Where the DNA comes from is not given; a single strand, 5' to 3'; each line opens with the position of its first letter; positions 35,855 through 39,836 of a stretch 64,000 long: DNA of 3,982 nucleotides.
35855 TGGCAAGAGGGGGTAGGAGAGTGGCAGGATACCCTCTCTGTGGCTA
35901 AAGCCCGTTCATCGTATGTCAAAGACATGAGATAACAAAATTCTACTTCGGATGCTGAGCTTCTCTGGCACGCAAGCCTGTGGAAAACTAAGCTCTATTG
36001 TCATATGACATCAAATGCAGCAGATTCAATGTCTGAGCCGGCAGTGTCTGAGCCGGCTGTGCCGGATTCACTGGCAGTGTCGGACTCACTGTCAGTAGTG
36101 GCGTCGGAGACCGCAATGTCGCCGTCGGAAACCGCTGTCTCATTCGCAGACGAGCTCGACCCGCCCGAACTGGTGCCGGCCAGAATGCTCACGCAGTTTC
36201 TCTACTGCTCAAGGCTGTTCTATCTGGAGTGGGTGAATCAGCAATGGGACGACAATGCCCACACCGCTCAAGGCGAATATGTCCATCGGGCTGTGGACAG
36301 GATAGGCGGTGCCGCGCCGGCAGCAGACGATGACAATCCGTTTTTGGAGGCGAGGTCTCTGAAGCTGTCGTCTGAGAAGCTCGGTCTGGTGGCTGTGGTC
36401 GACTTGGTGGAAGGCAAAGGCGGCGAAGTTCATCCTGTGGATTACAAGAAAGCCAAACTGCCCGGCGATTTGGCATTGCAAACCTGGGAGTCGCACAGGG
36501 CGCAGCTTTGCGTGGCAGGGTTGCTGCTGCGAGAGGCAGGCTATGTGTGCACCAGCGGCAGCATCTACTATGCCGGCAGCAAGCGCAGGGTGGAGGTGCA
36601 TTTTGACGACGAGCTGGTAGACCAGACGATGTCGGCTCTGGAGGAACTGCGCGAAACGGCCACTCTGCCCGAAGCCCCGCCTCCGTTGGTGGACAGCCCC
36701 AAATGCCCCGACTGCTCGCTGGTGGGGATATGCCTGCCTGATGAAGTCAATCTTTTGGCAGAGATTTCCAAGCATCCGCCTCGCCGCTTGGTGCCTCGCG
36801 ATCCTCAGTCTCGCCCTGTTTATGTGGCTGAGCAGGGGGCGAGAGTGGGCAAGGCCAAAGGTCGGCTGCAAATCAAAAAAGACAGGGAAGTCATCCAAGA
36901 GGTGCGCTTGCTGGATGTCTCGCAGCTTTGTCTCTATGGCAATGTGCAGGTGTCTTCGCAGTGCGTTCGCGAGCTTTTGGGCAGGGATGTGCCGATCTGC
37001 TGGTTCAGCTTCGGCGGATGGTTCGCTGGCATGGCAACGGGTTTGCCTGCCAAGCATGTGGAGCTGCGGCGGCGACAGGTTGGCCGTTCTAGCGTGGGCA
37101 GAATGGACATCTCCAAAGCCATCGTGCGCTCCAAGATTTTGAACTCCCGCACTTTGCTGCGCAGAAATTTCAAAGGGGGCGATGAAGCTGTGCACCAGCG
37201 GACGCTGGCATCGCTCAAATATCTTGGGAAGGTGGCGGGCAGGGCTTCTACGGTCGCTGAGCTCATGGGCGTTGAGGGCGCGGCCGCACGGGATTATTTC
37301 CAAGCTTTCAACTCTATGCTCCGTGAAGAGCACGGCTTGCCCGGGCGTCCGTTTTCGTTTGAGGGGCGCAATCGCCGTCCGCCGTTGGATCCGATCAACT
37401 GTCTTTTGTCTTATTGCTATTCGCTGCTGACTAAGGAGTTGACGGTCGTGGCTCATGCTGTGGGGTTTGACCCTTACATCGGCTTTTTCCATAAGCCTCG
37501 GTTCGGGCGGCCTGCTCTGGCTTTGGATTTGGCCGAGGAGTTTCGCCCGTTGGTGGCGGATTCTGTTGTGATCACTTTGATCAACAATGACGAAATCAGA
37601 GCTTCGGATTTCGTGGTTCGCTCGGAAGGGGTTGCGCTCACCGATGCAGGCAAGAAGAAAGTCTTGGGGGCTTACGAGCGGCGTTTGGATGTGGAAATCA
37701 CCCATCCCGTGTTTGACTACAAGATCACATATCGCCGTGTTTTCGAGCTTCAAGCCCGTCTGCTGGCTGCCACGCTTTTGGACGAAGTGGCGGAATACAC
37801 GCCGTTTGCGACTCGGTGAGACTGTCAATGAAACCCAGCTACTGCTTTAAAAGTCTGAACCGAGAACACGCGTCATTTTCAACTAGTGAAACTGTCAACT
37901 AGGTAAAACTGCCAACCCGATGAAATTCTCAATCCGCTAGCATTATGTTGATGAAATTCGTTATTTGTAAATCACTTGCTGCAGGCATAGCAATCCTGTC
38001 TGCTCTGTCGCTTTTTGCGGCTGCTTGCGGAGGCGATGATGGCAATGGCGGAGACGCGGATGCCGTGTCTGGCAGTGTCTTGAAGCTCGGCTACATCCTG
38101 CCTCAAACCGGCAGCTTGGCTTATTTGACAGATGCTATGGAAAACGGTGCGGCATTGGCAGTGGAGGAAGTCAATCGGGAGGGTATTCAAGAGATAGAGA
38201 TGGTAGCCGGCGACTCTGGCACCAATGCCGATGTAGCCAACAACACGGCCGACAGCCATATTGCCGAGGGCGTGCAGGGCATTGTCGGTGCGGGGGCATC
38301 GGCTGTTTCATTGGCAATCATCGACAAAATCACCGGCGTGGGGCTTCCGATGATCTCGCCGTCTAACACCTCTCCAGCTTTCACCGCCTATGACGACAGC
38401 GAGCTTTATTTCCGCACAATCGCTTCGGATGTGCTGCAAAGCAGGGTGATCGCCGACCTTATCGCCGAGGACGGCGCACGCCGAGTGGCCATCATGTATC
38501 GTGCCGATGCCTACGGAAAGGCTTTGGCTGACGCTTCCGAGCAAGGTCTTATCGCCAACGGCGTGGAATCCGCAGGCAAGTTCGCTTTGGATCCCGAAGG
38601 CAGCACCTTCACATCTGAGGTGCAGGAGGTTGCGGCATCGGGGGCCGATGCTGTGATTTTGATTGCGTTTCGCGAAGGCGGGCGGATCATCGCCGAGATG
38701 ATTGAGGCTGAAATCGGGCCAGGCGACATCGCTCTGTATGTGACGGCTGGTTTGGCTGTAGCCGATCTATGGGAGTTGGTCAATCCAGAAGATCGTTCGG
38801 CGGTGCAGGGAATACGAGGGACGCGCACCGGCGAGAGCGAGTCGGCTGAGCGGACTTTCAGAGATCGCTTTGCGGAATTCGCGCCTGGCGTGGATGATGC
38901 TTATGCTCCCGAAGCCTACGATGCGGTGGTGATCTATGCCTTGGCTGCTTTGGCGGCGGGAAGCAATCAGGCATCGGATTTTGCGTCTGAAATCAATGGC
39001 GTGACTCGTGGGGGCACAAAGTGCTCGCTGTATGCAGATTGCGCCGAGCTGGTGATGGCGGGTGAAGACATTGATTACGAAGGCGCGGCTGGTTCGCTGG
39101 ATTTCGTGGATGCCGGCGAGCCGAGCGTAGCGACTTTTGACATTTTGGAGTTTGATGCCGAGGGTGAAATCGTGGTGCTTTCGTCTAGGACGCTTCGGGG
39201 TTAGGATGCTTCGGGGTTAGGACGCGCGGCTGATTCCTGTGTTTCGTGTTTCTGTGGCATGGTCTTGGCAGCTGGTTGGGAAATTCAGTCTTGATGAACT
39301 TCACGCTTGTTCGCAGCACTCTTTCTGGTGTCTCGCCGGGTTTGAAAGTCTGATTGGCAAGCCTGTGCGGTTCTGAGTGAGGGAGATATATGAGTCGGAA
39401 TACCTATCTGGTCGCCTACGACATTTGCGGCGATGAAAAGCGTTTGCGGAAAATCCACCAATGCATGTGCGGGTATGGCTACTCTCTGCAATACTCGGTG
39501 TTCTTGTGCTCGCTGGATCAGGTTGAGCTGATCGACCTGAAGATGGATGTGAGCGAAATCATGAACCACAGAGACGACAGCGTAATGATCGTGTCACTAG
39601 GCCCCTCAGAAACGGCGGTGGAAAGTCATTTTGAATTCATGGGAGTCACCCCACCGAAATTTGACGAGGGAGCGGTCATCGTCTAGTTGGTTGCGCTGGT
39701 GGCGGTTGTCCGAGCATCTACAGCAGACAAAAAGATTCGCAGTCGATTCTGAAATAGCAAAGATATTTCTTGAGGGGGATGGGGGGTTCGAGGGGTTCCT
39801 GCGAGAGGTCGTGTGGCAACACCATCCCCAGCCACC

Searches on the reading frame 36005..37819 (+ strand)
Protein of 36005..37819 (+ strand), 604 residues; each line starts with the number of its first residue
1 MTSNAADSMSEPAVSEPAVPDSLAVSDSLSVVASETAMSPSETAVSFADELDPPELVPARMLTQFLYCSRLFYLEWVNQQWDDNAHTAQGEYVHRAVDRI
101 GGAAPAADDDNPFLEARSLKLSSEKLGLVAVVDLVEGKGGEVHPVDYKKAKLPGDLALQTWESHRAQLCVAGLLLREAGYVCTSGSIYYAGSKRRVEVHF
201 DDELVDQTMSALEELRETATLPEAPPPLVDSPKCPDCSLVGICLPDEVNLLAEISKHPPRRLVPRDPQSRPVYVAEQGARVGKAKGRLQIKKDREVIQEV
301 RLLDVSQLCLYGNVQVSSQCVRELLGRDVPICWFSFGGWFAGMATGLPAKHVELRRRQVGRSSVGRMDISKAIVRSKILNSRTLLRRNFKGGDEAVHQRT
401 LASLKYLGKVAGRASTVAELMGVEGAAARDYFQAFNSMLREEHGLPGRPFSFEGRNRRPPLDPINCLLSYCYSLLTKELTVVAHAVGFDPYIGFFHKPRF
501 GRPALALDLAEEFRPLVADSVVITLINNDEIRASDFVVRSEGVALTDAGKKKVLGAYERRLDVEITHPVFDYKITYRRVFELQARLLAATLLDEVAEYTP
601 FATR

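Call 6: search_protein_families(library=pfam, proteins=[window:36005-37819:+], max_evalue=0.01)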
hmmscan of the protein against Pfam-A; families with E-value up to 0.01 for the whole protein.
window:36005-37819:+ (604 aa): 3 families
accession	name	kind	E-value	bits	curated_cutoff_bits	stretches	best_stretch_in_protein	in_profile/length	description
PF01867.21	Cas_Cas1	-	4.9e-87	292.1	22.3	1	272-558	1-282/283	CRISPR associated protein Cas1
PF01930.23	Cas_Cas4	-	7.7e-15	55.8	22.7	1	61-244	4-159/160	Domain of unknown function DUF83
PF12705.13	PDDEXK_1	-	5.5e-08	33.5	22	1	126-243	119-246/247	PD-(D/E)XK nuclease superfamily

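Call 7: search_protein_families(library=padloc, proteins=[window:36005-37819:+], max_evalue=0.01)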
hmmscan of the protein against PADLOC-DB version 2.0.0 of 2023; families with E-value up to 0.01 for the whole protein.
window:36005-37819:+ (604 aa): 45 families (the best 25 are shown)
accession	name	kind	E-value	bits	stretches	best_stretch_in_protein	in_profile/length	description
PDLC01747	Cas1g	-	2.5e-187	621.6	1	57-604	1-523/523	-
PDLC02067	Cas1b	-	8.2e-100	333.1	1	64-588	5-517/533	-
PDLC00928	Cas1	-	5e-94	312.8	1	271-591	2-313/315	Cas1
PDLC02025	Cas1d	-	3.9e-89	297.3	1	272-603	4-315/316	-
PDLC01248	Cas1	-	4e-89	296.9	1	271-592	2-288/289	"CAS-I,CAS-II,CAS-III,CAS-IV,CAS-V,CAS-VI; acquisition_1"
PDLC01608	Cas1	-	2.5e-87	290.8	1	272-559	1-276/276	"CAS-I,CAS-II,CAS-III,CAS-IV,CAS-V,CAS-VI; acquisition_1"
PDLC01743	Cas1c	-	8.7e-84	279.6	1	271-603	7-336/337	-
PDLC00927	Cas1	-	1.7e-81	272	1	272-595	2-323/327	CRISPR-associated endonuclease Cas1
PDLC01334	Cas1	-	3.4e-81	271.1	1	272-601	5-335/336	"CAS-I,CAS-II,CAS-III,CAS-IV,CAS-V,CAS-VI; acquisition_1"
PDLC00923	Cas1c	-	8.7e-81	269.8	1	272-602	6-339/340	"CRISPR-associated endonuclease Cas1, subtype I-C/DVULG"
PDLC00922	Cas1a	-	7.3e-68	227.2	1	259-588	1-331/347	"CRISPR-associated endonuclease Cas1, subtype MYXAN"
PDLC01449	Cas1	-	7e-65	217.1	1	271-594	3-283/285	"CAS-I,CAS-II,CAS-III,CAS-IV,CAS-V,CAS-VI; acquisition_1"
PDLC01249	Cas1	-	6.8e-61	203.9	1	272-536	1-246/246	"CAS-I,CAS-II,CAS-III,CAS-IV,CAS-V,CAS-VI; acquisition_1"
PDLC01740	Cas1_IIIa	-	6.2e-60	201.7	1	272-591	3-314/331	-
PDLC01742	Cas1b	-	1.8e-50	170.3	1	271-603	4-324/326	-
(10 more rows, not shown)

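Call 21: find_related_loci(query=window:36005-37819:+, collection=genome_contigs, flank=10000)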
Query window:36005-37819:+ (604 aa) in genome_contigs; peptide patterns used: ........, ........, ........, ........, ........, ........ (x = any residue, [..] = any of these).
47 stretches matched a pattern; 8 encode a relative of the query (tblastn E <= 1e-3); 7 distinct loci.
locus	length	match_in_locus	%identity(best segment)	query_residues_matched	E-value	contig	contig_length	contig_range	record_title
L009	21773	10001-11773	90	20-604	0e+0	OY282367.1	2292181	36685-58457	MAG: uncultured Acidimicrobiales bacterium genome assembly, chromosome: 1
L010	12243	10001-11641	56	48-604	0e+0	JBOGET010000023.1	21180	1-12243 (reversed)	MAG: Acidimicrobiia bacterium isolate M3-S_metabat2.bin.293 k127_4152670, whole genome shotgun sequence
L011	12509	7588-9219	55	52-604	0e+0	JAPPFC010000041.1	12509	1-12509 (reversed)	MAG: bacterium isolate RHO1_bin_21 NODE_6972_length_12509_cov_23.500161, whole genome shotgun sequence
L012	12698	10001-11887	77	43-604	0e+0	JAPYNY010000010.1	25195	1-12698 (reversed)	MAG: Candidatus Hopanoidivorans cymbastelae isolate m_cyhl3 Seq10, whole genome shotgun sequence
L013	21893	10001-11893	43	1-604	4e-153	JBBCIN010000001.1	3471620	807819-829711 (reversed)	MAG: Pseudomonadota bacterium isolate S7_metab_bin.80 s56.ctg000057l, whole genome shotgun sequence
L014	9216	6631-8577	41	7-604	4e-133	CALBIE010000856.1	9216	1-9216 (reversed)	MAG TPA_asm: uncultured Verrucomicrobiales bacterium isolate ERR2206756_bin.174_CONCOCT_v1.1_MAG genome assembly, contig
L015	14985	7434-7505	54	561-584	2e-4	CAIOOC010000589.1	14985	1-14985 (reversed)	MAG: uncultured Bacteroidia bacterium isolate AM-lipid-01-D7_bin-0061 genome assembly, contig: bin-0061:589/931, whole g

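Call 45: search_protein_families(library=pfam, proteins=[L009:16851-17117:-, L009:17117-17467:-, L009:17818-18090:+, L009:18119-18430:+], max_evalue=1)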
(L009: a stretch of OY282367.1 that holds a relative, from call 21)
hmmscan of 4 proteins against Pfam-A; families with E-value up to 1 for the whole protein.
L009:16851-17117:- (88 aa): 0 families

L009:17117-17467:- (116 aa): 0 families

L009:17818-18090:+ (90 aa): 1 family
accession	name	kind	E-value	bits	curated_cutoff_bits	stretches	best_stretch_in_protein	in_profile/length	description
PF16708.10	LppA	-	0.093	13.2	26.4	1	20-75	23-71/153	Lipoprotein confined to pathogenic Mycobacterium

L009:18119-18430:+ (103 aa): 1 family
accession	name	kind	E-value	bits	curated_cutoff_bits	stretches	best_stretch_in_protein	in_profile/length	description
PF00641.23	Zn_ribbon_RanBP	-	0.031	14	27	1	23-34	1-12/30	Zn-finger in Ran binding protein and others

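Call 46: search_protein_families(library=phrogs, proteins=[L009:16851-17117:-, L009:17117-17467:-, L009:17818-18090:+, L009:18119-18430:+], max_evalue=0.1)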
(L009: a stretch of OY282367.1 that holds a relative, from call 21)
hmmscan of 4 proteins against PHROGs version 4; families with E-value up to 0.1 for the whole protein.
L009:16851-17117:- (88 aa): 0 families

L009:17117-17467:- (116 aa): 0 families

L009:17818-18090:+ (90 aa): 0 families

L009:18119-18430:+ (103 aa): 0 families

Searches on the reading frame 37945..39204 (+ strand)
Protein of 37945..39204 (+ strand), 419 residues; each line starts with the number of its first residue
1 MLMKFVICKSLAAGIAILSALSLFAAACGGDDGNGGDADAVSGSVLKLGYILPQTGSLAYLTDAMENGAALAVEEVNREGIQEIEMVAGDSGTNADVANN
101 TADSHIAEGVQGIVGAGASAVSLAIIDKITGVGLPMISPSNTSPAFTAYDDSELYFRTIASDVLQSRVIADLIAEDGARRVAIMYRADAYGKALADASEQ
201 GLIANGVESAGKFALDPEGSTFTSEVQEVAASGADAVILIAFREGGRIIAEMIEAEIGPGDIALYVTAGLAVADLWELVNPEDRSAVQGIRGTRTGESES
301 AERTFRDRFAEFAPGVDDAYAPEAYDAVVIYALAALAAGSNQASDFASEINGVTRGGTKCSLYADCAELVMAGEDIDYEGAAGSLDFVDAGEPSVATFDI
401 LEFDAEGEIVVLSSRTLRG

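Call 6: search_protein_families(library=pfam, proteins=[window:37945-39204:+], max_evalue=0.01)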
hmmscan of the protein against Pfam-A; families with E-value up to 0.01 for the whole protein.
window:37945-39204:+ (419 aa): 3 families
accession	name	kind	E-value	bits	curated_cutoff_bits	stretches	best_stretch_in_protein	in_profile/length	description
PF13458.12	Peripla_BP_6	-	3.2e-37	129.4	31.7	1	46-353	2-311/343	Periplasmic binding protein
PF01094.35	ANF_receptor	-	5.9e-27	95.1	25.4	1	67-404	4-351/353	Receptor family ligand binding region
PF13433.12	Peripla_BP_5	-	4.5e-06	26.4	27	1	47-350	2-306/363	Periplasmic binding protein domain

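Call 7: search_protein_families(library=padloc, proteins=[window:37945-39204:+], max_evalue=0.01)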
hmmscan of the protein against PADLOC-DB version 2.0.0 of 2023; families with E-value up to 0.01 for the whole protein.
window:37945-39204:+ (419 aa): 0 families

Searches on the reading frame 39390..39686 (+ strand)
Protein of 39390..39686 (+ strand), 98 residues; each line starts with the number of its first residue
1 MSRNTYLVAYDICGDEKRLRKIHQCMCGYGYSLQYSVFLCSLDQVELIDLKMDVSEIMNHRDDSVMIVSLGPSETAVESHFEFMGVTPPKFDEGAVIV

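Call 93: find_encoding_contigs(protein=window:39390-39686:+, flank=10000, max_places=10)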
Protein window:39390-39686:+ (98 aa): 22 contigs read that carry it; 10 places shown.
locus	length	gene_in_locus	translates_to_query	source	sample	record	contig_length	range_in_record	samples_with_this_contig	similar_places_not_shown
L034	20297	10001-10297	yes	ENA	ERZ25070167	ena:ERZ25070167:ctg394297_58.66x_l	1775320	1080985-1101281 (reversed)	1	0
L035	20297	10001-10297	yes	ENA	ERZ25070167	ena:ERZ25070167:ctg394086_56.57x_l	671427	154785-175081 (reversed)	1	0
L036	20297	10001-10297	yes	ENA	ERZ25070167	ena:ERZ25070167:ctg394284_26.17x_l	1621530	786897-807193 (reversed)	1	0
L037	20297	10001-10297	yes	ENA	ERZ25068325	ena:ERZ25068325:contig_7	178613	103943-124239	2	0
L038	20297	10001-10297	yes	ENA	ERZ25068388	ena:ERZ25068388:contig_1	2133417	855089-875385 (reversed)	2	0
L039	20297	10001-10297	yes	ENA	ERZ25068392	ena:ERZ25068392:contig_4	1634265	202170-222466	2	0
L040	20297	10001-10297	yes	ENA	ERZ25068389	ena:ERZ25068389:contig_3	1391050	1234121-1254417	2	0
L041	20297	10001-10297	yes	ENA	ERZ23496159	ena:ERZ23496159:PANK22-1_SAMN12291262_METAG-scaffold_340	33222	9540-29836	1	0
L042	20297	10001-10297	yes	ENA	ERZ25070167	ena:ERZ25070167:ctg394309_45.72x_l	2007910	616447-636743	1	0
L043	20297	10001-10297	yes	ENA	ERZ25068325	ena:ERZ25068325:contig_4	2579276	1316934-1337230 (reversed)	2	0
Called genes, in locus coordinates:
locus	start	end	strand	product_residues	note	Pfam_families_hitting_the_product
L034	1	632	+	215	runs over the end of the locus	PF03473:MOSC (weak)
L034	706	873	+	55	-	-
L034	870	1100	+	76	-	-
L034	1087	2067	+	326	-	PF00296:Bac_luciferase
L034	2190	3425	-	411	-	PF02515:CoA_transf_3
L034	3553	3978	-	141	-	PF07858:LEH (weak), PF12680:SnoaL_2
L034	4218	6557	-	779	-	PF00122:E1-E2_ATPase, PF00702:Hydrolase, PF08282:Hydrolase_3 (faint)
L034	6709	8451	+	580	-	PF01930:Cas_Cas4, PF12705:PDDEXK_1 (faint), PF01867:Cas_Cas1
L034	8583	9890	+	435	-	PF13433:Peripla_BP_5 (faint), PF13458:Peripla_BP_6, PF01094:ANF_receptor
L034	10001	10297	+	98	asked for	PF09827:CRISPR_Cas2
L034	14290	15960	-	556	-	PF01637:ATPase_2 (faint), PF13173:AAA_14, PF13635:DUF4143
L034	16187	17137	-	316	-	-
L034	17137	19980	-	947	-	PF00270:DEAD (faint), PF04851:ResIII, PF22590:Cas3-like_C_2, PF01966:HD (weak), PF18019:Cas3_HD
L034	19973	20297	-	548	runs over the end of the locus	PF09609:Cas_GSU0054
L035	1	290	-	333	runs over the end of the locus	PF00685:Sulfotransfer_1, PF13469:Sulfotransfer_3, PF17784:Sulfotransfer_4 (weak)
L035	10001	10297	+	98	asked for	PF09827:CRISPR_Cas2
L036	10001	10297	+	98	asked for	PF09827:CRISPR_Cas2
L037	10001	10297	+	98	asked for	PF09827:CRISPR_Cas2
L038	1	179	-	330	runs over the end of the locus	PF00685:Sulfotransfer_1, PF13469:Sulfotransfer_3, PF17784:Sulfotransfer_4 (weak)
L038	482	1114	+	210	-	PF03473:MOSC (weak)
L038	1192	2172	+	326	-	PF00296:Bac_luciferase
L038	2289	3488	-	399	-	PF02515:CoA_transf_3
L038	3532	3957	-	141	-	PF07858:LEH (weak), PF12680:SnoaL_2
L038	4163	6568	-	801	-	PF00122:E1-E2_ATPase, PF00702:Hydrolase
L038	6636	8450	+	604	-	PF01930:Cas_Cas4, PF12705:PDDEXK_1 (weak), PF01867:Cas_Cas1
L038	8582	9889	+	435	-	PF13433:Peripla_BP_5 (faint), PF13458:Peripla_BP_6, PF01094:ANF_receptor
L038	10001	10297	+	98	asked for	PF09827:CRISPR_Cas2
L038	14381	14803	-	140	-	PF00011:HSP20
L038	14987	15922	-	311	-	-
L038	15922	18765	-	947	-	PF00270:DEAD (faint), PF04851:ResIII, PF22590:Cas3-like_C_2, PF01966:HD (weak), PF18019:Cas3_HD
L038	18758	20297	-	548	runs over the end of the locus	PF09609:Cas_GSU0054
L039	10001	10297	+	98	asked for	PF09827:CRISPR_Cas2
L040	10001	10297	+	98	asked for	PF09827:CRISPR_Cas2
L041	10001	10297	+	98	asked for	PF09827:CRISPR_Cas2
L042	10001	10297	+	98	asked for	PF09827:CRISPR_Cas2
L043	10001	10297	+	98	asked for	PF09827:CRISPR_Cas2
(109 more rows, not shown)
